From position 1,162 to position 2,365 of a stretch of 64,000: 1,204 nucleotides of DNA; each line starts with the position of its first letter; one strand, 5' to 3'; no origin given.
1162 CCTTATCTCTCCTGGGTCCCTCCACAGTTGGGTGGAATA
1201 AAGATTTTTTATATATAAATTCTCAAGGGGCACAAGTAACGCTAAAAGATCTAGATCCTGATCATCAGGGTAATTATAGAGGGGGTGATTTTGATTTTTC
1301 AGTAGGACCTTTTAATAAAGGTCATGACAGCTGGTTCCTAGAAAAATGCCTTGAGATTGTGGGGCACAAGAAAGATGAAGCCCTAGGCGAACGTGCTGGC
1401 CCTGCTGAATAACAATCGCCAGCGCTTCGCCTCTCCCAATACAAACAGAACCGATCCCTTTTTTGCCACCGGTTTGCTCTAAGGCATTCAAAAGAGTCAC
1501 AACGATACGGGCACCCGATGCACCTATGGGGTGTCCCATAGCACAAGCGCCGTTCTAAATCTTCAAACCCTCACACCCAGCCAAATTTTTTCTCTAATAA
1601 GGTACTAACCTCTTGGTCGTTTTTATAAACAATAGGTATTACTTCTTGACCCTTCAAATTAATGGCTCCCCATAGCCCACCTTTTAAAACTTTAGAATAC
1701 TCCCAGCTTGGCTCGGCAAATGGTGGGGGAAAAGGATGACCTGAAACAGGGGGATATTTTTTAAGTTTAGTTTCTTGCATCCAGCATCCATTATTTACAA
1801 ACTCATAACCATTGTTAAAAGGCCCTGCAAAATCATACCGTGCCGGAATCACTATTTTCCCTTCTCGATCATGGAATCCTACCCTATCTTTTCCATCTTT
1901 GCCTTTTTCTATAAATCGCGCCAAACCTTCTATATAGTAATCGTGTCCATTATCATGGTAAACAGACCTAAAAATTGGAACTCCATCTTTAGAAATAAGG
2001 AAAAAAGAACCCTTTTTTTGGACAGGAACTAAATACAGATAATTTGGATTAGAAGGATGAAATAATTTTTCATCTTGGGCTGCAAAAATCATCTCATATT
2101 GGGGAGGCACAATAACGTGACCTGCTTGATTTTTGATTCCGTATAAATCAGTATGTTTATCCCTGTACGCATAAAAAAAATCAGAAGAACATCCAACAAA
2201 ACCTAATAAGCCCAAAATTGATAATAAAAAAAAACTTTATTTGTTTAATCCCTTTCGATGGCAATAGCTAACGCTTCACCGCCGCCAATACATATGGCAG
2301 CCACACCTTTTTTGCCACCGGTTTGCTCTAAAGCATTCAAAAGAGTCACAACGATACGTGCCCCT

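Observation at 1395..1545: Degraded duplicate of the thiolase 3' end marks an insertion or rearrangement at the left edge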

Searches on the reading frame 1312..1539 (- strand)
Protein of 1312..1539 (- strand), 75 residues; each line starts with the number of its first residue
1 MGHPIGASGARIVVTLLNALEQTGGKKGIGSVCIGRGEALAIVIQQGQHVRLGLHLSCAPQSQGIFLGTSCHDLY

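Call 6: search_protein_families(library=pfam, proteins=[window:1312-1539:-], max_evalue=0.01)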
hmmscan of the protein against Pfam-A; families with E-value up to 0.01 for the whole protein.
window:1312-1539:- (75 aa): 1 family
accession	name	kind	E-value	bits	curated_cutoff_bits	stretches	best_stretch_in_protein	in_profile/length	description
PF02803.24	Thiolase_C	-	4.5e-15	55.8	27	1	1-45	78-122/123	Thiolase, C-terminal domain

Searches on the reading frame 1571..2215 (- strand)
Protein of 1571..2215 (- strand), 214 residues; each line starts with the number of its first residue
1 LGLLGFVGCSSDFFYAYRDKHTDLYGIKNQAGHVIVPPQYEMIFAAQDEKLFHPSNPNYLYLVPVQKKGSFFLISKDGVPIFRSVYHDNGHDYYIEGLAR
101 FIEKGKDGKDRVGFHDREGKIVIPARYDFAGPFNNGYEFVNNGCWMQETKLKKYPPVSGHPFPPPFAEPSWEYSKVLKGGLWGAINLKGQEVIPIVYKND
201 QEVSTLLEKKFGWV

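Call 6: search_protein_families(library=pfam, proteins=[window:1571-2215:-], max_evalue=0.01)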
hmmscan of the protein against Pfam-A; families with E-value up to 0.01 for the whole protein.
window:1571-2215:- (214 aa): 1 family
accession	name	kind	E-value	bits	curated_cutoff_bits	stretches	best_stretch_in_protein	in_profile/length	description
PF14903.11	WG_beta_rep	-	2.2e-16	60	25.6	2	113-137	2-26/35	WG containing repeat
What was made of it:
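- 1571..2215 (-): WG-repeat lipoprotein ORF (214 aa from TTG; NCBI MFN7662410.1). Signal-peptide start lost. Stop is premature compared with L008/L104. Pfam WG_beta_rep E 2.2e-16 (call 6).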

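Call 32: find_homologous_proteins(query=A3, max_evalue=0.00001)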
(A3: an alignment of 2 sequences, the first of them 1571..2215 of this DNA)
Query A3 (2 sequences) (214 aa, profile of the alignment): 280 proteins with E <= 0.00001 among 5121 candidates; the best 120 are listed.
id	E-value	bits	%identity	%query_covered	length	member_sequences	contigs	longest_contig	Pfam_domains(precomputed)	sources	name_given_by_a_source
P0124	1.5e-135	468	44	95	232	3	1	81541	PF14903.12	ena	-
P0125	7.9e-122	424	100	100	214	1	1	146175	PF14903.12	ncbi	ncbi:MAG: WG repeat-containing protein [Alphaproteobacteria bacterium]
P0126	1.3e-78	282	53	99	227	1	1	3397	PF14903.12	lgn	-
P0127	1.8e-77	278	53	99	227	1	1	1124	PF14903.12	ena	-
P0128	1.8e-56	210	54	68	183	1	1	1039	PF14903.12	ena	-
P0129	1.8e-55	206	39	93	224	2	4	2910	PF14903.12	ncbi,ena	-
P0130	1.9e-47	180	40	89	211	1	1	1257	PF14903.12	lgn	-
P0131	6.2e-47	178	43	89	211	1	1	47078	PF14903.12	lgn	-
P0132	1.5e-46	177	40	89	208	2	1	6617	PF14903.12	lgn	-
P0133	2.7e-45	173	42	89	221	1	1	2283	PF14903.12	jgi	jgi:hypothetical protein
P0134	7.0e-45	172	42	89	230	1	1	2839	PF14903.12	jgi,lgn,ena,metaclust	metaclust:\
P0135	6.4e-44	169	41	92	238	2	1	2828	PF14903.12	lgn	-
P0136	1.8e-43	167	43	86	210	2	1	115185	PF14903.12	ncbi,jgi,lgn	-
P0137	5.5e-43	165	40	93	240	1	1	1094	PF14903.12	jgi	jgi:hypothetical protein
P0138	1.3e-38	151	39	89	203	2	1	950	PF14903.12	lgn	-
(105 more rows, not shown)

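Call 33: find_encoding_contigs(protein=P0126, flank=10000, max_places=2)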
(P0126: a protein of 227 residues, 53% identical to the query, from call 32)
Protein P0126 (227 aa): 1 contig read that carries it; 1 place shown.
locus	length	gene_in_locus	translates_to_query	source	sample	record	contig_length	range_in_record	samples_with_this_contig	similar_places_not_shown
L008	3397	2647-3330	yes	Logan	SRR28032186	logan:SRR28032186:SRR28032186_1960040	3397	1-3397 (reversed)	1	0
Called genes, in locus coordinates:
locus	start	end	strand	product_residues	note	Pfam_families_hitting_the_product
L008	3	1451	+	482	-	?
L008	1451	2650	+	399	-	PF00108:Thiolase_N, PF02803:Thiolase_C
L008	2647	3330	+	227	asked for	PF14903:WG_beta_rep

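Call 34: find_encoding_contigs(protein=P0131, flank=8000, max_places=2)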
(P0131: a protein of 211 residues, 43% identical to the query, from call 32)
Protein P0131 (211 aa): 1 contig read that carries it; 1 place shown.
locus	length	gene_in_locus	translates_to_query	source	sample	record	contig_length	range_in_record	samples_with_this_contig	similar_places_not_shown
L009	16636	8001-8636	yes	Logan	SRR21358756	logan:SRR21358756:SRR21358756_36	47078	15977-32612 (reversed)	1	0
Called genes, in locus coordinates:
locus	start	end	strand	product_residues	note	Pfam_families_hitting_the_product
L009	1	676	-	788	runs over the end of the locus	-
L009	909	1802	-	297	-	PF01545:Cation_efflux, PF16916:ZT_dimer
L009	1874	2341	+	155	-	-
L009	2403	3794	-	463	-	PF00089:Trypsin (faint)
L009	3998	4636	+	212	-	PF02190:LON_substr_bdg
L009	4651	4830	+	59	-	PF03966:Trm112p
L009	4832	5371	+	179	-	PF01327:Pep_deformylase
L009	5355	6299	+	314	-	PF00551:Formyl_trans_N, PF02911:Formyl_trans_C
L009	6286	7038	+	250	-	PF01416:PseudoU_synth_1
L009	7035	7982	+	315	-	PF01075:Glyco_transf_9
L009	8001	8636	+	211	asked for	PF14903:WG_beta_rep (weak)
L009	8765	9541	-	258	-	PF03372:Exo_endo_phos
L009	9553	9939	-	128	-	PF01521:Fe-S_biosyn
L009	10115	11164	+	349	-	PF12849:PBP_like_2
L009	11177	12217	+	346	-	PF12849:PBP_like_2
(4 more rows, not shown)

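Call 35: find_encoding_contigs(protein=P0136, flank=8000, max_places=2)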
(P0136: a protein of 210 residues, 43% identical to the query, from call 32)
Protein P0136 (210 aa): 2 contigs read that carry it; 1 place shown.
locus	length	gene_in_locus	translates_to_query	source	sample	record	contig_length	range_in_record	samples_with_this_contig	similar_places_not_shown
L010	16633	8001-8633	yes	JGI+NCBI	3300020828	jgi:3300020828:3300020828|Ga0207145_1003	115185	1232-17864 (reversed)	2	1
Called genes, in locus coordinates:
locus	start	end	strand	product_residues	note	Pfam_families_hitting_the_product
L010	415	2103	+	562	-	-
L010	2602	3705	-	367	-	PF00318:Ribosomal_S2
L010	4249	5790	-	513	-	PF03219:TLC (weak)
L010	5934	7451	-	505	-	PF03219:TLC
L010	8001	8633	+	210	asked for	PF14903:WG_beta_rep (weak)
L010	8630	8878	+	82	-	PF07866:DUF1653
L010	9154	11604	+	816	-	PF02190:LON_substr_bdg, PF13191:AAA_16 (faint), PF00004:AAA, PF07728:AAA_5, PF13401:AAA_22 (faint), PF22667:Lon_lid, PF05362:Lon_C, PF13541:ChlI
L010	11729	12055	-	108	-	-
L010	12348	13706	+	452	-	PF02386:TrkH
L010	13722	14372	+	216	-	PF02254:TrkA_N, PF03721:UDPG_MGDP_dh_N (faint), PF02080:TrkA_C (weak)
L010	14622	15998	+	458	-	-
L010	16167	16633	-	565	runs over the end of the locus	?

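Call 42: find_related_loci(query=A4, collection=metagenome_contigs, flank=5000)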
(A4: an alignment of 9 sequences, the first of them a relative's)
Query A4 (214 aa) in metagenome_contigs; peptide patterns used: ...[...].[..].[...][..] (x = any residue, [..] = any of these).
31 stretches matched a pattern; 11 encode a relative of the query (tblastn E <= 1e-3); 11 distinct loci.
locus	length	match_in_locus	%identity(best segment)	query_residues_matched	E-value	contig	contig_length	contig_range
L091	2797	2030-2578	41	14-204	4e-41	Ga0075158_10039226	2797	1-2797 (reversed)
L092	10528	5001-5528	43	16-199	1e-38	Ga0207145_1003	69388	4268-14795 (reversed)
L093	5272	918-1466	31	6-211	2e-20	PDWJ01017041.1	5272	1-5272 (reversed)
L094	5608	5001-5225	43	65-144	6e-16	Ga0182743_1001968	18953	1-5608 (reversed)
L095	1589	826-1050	44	65-144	1e-15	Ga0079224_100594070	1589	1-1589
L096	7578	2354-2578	40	65-144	1e-14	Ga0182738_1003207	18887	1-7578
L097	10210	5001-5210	44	74-148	2e-14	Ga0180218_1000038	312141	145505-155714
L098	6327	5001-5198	46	87-157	5e-14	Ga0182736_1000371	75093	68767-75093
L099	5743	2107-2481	31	26-148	2e-12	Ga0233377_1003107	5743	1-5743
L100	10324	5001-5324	30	62-195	4e-12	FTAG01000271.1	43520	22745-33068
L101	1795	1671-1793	39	65-105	8e-6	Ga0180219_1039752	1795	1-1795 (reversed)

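Call 44: find_encoding_contigs(protein=P0129, flank=5000, max_places=4)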
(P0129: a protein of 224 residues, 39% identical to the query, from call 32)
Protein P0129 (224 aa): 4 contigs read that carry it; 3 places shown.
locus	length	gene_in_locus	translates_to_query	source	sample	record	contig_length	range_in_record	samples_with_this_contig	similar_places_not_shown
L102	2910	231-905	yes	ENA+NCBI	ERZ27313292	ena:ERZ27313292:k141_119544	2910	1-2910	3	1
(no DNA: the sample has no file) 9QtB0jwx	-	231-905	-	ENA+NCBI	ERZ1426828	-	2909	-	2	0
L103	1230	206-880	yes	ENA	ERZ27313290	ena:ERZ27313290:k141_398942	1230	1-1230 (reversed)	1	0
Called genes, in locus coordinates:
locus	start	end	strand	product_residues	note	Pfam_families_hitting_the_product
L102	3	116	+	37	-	?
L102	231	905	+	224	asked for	PF14903:WG_beta_rep (weak)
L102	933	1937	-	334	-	PF13481:AAA_25, PF13384:HTH_23, PF02796:HTH_7, PF13518:HTH_28, PF13551:HTH_29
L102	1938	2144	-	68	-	-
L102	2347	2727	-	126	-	-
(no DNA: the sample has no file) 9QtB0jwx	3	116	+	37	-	?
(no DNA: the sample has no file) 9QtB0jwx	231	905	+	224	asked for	PF14903:WG_beta_rep (weak)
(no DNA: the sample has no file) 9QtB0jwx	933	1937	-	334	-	PF13481:AAA_25, PF13384:HTH_23, PF02796:HTH_7, PF13518:HTH_28, PF13551:HTH_29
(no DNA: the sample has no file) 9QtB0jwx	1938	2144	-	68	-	-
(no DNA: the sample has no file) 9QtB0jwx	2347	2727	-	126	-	-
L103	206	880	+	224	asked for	PF14903:WG_beta_rep (weak)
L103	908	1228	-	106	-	?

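Call 45: find_encoding_contigs(protein=P0127, flank=5000, max_places=2)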
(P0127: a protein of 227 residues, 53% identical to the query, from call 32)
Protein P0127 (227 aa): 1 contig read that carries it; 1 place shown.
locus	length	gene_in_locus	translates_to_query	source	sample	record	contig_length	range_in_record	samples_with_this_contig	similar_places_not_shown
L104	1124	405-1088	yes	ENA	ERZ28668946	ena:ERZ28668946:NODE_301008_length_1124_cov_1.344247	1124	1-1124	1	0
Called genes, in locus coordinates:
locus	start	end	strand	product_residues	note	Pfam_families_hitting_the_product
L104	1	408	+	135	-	?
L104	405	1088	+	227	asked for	PF14903:WG_beta_rep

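Call 71: find_related_loci(query=A4, collection=viral_contigs, flank=3000)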
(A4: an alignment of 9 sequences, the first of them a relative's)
Query A4 (214 aa) in viral_contigs; peptide patterns used: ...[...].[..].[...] (x = any residue, [..] = any of these).
4 stretches matched a pattern, but none encodes a relative of the query by tblastn (E <= 1e-3).
